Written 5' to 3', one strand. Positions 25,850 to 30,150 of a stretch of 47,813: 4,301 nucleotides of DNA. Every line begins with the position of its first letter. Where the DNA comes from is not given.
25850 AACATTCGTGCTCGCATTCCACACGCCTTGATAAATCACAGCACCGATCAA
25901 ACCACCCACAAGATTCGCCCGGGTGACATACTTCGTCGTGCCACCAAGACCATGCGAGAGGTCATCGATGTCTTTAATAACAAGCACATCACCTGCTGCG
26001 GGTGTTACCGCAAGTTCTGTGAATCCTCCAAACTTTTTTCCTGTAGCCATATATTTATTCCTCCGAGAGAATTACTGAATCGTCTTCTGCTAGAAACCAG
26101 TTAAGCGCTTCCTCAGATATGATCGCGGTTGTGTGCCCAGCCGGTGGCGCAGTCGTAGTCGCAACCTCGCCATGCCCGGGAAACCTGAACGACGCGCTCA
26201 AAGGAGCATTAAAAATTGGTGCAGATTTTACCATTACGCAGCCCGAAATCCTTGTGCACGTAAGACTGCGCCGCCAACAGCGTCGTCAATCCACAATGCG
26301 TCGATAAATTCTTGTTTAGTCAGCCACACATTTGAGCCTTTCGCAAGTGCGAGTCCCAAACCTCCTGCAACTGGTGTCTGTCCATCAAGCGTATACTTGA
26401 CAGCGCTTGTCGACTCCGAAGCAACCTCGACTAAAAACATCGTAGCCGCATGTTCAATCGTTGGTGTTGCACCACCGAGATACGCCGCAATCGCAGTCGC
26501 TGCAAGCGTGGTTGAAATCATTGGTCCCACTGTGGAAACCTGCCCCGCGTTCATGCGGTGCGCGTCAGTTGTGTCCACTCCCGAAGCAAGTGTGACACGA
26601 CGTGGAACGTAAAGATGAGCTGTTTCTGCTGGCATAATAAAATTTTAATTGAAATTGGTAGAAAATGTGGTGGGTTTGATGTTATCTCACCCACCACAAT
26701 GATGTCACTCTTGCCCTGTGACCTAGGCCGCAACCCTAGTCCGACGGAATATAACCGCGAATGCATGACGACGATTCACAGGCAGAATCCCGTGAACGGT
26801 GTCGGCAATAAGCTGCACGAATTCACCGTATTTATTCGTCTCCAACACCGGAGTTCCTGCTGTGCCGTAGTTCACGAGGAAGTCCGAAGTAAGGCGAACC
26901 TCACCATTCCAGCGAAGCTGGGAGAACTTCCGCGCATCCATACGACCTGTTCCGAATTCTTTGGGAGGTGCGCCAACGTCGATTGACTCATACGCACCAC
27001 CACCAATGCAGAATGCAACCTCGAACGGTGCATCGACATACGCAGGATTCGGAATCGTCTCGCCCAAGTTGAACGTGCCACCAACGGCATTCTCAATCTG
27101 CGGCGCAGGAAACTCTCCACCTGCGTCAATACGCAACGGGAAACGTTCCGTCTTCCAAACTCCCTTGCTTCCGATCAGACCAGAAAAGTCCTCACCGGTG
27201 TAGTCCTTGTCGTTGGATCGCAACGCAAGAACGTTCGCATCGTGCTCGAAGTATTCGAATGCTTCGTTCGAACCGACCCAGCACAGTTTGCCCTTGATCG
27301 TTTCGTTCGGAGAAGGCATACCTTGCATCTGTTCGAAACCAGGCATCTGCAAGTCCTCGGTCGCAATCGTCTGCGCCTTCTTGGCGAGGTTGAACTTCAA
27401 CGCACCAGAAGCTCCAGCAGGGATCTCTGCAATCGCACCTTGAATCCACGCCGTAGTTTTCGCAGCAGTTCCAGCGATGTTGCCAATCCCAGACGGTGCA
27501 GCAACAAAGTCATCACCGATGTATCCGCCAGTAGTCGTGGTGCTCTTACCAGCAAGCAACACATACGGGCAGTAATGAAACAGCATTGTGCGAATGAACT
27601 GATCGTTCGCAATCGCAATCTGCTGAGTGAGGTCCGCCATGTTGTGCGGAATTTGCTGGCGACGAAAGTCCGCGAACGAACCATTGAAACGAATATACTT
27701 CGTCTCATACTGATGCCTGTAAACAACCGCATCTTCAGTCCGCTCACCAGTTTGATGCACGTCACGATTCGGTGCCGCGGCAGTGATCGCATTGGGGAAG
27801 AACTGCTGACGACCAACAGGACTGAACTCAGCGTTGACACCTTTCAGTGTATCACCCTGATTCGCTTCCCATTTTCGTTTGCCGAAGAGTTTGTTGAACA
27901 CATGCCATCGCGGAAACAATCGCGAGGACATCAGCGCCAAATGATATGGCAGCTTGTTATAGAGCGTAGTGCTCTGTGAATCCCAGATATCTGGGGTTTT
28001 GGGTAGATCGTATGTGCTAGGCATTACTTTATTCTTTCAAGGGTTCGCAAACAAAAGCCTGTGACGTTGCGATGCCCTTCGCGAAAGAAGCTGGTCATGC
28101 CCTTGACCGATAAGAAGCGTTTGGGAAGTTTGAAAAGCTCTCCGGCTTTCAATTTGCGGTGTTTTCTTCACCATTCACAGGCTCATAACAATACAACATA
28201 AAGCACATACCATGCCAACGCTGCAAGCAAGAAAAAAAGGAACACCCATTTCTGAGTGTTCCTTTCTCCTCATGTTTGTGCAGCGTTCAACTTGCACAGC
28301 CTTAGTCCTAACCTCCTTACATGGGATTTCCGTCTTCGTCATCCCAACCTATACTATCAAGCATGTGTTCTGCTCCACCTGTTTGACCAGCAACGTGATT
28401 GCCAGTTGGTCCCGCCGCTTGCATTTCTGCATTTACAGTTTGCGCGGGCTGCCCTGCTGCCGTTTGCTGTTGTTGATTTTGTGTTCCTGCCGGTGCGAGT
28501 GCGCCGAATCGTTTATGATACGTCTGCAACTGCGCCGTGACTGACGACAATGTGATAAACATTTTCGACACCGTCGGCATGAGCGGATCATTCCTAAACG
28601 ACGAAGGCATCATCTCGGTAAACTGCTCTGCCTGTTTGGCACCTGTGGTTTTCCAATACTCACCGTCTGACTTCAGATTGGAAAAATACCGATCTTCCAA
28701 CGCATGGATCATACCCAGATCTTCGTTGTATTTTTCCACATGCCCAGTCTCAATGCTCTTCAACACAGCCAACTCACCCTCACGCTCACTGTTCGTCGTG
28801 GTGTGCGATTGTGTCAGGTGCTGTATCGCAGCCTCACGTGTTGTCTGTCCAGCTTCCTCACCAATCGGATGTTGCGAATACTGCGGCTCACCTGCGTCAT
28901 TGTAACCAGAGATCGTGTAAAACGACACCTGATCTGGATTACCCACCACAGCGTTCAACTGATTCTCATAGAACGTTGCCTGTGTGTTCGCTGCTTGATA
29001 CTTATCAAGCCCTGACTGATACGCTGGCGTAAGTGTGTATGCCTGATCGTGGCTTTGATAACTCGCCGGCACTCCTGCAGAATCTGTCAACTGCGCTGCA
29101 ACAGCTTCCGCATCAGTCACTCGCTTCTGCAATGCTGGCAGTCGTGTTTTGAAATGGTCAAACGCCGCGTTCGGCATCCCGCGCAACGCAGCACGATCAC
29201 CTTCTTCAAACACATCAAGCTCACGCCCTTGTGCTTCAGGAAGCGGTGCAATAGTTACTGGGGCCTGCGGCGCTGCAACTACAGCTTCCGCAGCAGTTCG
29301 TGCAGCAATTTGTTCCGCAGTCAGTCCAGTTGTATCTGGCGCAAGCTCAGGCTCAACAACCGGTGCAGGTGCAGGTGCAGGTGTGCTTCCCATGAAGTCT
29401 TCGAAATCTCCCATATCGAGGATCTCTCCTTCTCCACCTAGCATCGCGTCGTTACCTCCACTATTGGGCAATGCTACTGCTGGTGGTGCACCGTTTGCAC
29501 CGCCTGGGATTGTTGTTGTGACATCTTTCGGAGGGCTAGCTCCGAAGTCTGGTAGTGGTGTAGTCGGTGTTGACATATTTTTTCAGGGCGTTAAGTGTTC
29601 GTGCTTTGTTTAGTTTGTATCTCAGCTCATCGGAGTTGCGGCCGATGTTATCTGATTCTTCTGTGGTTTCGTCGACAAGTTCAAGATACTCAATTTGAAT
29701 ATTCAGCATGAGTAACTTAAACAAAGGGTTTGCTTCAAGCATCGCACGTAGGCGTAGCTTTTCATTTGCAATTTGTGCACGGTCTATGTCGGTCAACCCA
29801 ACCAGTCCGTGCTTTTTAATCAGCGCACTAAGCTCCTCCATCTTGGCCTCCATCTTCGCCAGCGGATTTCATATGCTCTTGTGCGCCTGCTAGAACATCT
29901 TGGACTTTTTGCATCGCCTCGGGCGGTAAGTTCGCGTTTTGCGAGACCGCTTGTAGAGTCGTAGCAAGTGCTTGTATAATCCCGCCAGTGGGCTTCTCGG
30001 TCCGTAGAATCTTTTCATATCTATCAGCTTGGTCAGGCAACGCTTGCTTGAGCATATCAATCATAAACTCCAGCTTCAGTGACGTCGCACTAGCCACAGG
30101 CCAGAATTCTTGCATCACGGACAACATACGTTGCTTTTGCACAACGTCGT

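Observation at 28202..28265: Terminator followed immediately by a sigma-54 promoter in front of the major capsid gene; promoter nearly identical to one on the other arm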

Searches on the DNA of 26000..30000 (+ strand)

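Call 7: search_dna_similar(query=window:26000-30000:+, collection=phages, mode=near, max_rows=15)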
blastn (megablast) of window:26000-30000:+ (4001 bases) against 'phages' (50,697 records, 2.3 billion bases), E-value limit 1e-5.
No match.

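Call 45: search_rna_families(source=window, start=27950, end=28350, threshold=evalue, max_evalue=10)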
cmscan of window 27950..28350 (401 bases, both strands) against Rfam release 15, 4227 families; matches with E-value up to 10: 3.
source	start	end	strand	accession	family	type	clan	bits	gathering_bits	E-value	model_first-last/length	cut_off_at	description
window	28216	28288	-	RF04107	mir-5391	Gene; miRNA;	-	27.5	99.3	0.00082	1-68/68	no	mir-5391 microRNA precursor family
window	28232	28293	-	RF02063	STnc350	Gene; sRNA;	-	15.8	60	2.6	1-68/68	no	Salmonella enterica sRNA STnc350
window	28239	28262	-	RF04269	mir-373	Gene; miRNA;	-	14.8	69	6.5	1-69/69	no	mir-373 microRNA precursor family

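Call 60: build_rna_model(alignment_id=A2, structure=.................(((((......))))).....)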
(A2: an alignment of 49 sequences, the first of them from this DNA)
Model R1 built from alignment A2 (49 sequences, 38 columns); structure: as given.
model positions 38; base pairs 5; branch points 0; effective number of sequences 49; information 0.623 bits per position. Calibrated on 0.2 Mb of random sequence (short: E-values are rough).
structure used (alignment columns):
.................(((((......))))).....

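Call 61: search_with_rna_model(model_id=R1, source=window, max_evalue=10, filters=off)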
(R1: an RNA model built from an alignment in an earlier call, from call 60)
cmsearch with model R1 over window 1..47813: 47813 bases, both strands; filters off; matches with E-value up to 10: 6.
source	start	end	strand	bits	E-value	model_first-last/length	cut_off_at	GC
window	28088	28125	-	27.4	0.00011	1-38/38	no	0.53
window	28063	28086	-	17.2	0.052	15-38/38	no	0.58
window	36365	36403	+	10.8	2.6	1-38/38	no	0.44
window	3198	3235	-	10.4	3.3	1-38/38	no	0.5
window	37077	37115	-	9.6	5.4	1-38/38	no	0.56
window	41763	41802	-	9.3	6.7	1-38/38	no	0.57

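Call 62: search_with_rna_model(model_id=R1, sources=[L073, L074, L075, L076, L077, L078, L079, L080, L081, L082, L083, L084, L085, L086, L087, L088, L089, L090, L091, L092, L093, L094, L095, L096, L097, L098, L099, L100, L101, L102, L103, L104, L105, L106, L107, L108, L109, L110, L111, L112, L113, L114, L115, L116, L117, L118, L119, L120, L121, L122, L123, L124, L125, L126, L127, L128, L129, L130, L131, L132, L133, L134, L135, L136, L137, L138, L139, L140, L141, L142, L143, L144, L145, L146, L147, L148, L149, L150, L151, L152], max_evalue=1)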
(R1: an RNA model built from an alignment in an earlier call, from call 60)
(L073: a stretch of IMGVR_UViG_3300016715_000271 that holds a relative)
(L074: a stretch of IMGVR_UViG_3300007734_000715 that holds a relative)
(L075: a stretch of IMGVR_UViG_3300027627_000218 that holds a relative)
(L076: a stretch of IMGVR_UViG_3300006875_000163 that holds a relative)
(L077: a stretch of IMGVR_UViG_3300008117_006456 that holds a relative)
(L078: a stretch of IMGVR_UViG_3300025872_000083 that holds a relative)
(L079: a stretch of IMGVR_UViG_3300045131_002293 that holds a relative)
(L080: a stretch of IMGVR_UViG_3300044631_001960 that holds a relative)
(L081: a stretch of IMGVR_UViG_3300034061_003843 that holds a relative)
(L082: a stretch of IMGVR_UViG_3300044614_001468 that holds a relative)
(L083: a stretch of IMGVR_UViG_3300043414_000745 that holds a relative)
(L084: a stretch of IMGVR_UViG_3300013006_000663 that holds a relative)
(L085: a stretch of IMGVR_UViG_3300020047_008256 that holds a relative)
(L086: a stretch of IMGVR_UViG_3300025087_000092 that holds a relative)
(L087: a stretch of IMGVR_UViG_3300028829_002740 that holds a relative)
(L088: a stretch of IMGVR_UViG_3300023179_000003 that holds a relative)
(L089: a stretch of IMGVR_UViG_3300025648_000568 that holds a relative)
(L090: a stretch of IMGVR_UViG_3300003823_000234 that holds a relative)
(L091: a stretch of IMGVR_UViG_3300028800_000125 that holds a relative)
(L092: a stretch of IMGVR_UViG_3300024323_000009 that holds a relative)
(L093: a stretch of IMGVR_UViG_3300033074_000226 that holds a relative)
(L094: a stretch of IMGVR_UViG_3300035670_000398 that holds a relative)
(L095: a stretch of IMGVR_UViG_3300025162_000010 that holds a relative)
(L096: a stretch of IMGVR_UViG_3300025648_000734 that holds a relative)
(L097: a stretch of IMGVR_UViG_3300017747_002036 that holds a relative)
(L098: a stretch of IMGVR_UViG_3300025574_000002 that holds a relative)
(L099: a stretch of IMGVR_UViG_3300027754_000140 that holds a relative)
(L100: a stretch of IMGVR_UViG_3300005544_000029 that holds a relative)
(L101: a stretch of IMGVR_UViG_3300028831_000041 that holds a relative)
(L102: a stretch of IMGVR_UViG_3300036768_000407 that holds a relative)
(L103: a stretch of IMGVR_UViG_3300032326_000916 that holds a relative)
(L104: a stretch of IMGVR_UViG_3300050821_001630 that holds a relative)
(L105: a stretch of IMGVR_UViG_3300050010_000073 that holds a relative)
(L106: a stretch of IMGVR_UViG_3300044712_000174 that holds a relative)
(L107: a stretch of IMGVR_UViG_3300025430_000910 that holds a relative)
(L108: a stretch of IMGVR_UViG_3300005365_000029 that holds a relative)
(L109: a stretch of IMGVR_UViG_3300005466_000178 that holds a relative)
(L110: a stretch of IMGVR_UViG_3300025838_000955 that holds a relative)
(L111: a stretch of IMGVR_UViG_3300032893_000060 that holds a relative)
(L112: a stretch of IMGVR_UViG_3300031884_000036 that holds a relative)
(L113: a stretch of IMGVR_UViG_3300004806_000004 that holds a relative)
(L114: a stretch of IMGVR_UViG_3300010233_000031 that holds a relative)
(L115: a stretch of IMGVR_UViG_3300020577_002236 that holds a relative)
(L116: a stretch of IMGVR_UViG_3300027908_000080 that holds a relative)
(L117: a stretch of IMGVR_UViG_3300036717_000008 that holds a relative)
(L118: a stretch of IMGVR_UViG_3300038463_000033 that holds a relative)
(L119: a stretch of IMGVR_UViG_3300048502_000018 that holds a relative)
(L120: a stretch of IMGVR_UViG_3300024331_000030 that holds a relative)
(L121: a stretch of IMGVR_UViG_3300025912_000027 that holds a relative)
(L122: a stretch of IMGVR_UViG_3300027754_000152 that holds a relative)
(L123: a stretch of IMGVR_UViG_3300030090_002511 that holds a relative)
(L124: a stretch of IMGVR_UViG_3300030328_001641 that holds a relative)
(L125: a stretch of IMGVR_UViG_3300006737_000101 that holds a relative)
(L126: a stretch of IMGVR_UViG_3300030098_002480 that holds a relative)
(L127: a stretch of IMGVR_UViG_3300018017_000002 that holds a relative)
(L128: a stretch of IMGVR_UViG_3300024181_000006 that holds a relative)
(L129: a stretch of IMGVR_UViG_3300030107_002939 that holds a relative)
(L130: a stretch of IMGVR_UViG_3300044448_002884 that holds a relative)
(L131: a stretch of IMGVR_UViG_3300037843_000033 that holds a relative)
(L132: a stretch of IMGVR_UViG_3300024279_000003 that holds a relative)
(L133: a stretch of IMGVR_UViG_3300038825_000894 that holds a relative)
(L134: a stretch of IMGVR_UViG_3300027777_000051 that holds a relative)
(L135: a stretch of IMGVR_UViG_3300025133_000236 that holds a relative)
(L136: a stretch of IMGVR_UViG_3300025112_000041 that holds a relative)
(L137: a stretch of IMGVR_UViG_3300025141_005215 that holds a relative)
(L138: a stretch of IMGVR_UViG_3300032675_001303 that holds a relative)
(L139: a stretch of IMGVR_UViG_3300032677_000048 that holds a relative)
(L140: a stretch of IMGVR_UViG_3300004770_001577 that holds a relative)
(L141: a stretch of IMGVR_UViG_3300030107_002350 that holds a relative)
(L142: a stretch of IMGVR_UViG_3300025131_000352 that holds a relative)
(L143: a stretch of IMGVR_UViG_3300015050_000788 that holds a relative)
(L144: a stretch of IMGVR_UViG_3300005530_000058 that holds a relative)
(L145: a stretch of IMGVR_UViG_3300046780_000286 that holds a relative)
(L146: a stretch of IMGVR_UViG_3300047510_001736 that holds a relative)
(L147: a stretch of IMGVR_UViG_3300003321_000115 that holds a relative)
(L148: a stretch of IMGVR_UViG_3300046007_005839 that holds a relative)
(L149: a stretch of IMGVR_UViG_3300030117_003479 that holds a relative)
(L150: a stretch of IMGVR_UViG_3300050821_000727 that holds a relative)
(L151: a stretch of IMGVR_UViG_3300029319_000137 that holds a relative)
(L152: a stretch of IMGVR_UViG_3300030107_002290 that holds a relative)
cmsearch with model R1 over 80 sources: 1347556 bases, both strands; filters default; matches with E-value up to 1: 57.
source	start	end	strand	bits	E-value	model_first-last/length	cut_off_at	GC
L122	9897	9934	+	32.3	0.00015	1-38/38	no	0.39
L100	9912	9949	+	31.3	0.00028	1-38/38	no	0.39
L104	4771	4808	+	30.4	0.00046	1-38/38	no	0.39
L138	3462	3499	+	30.2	0.00055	1-38/38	no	0.39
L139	9862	9899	+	30.2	0.00055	1-38/38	no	0.39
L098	9871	9908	+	29.6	0.00079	1-38/38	no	0.42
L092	9727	9764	+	29.5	0.00084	1-38/38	no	0.45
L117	9905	9942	+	28.9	0.0012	1-38/38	no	0.42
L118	9905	9942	+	28.9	0.0012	1-38/38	no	0.42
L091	9904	9941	+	28.7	0.0013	1-38/38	no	0.45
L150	9863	9900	+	28.7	0.0014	1-38/38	no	0.32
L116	9904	9941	+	28.5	0.0015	1-38/38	no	0.39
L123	9777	9814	+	28.4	0.0016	1-38/38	no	0.47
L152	9774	9811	+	28.4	0.0016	1-38/38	no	0.47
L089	3194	3231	+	27.8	0.0023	1-38/38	no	0.5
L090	5783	5820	+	27.8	0.0023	1-38/38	no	0.5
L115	9864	9901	+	27.7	0.0025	1-38/38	no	0.5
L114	5101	5138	+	27.5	0.0028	1-38/38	no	0.42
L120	3969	4006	+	27.4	0.0029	1-38/38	no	0.42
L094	5750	5787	+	27.4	0.0029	1-38/38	no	0.39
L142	9826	9863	+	27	0.0038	1-38/38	no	0.5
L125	9765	9802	+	27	0.0039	1-38/38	no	0.47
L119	7812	7849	+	26.9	0.0041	1-38/38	no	0.42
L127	9871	9908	+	26.7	0.0045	1-38/38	no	0.37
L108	4715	4752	+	26.7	0.0046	1-38/38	no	0.53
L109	2092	2129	+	26.7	0.0046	1-38/38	no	0.53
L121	7108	7145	+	26.6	0.0048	1-38/38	no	0.45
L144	7111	7148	+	26.6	0.0048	1-38/38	no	0.45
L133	9775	9812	+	26.6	0.0049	1-38/38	no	0.5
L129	3937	3974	+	26.4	0.0054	1-38/38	no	0.5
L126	9820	9857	+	26.2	0.006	1-38/38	no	0.53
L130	3650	3687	+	26.2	0.006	1-38/38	no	0.53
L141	9820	9857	+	26.2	0.006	1-38/38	no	0.53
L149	8725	8762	+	26.2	0.006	1-38/38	no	0.53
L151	9820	9857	+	26.2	0.006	1-38/38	no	0.53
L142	9770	9807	+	26.1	0.0066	1-38/38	no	0.5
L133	9829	9866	+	26.1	0.0067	1-38/38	no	0.5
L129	3996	4033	+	26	0.0071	1-38/38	no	0.47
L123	9831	9868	+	26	0.0071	1-38/38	no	0.5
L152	9828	9865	+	26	0.0071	1-38/38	no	0.5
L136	9781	9818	+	25.8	0.0079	1-38/38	no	0.45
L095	3474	3511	+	25.5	0.0096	1-38/38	no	0.42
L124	9820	9857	+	25.2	0.011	1-38/38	no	0.53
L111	5454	5491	+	25.1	0.012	1-38/38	no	0.45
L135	9818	9855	+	25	0.013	1-38/38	no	0.53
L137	253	290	+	25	0.013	1-38/38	no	0.53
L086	9908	9945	+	24.9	0.014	1-38/38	no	0.42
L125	9824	9861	+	24.9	0.014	1-38/38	no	0.47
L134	9899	9936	+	24.7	0.016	1-38/38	no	0.47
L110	9887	9924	+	24.4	0.018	1-38/38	no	0.45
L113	9887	9924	+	24.4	0.018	1-38/38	no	0.45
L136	9830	9867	+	24.3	0.019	1-38/38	no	0.53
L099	9871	9908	+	23.1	0.04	1-38/38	no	0.5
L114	5063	5100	+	23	0.043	1-38/38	no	0.39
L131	9908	9945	+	22.5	0.061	1-38/38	no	0.42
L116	9866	9903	+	22.3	0.069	1-38/38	no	0.37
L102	9880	9917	+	21.8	0.091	1-38/38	no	0.55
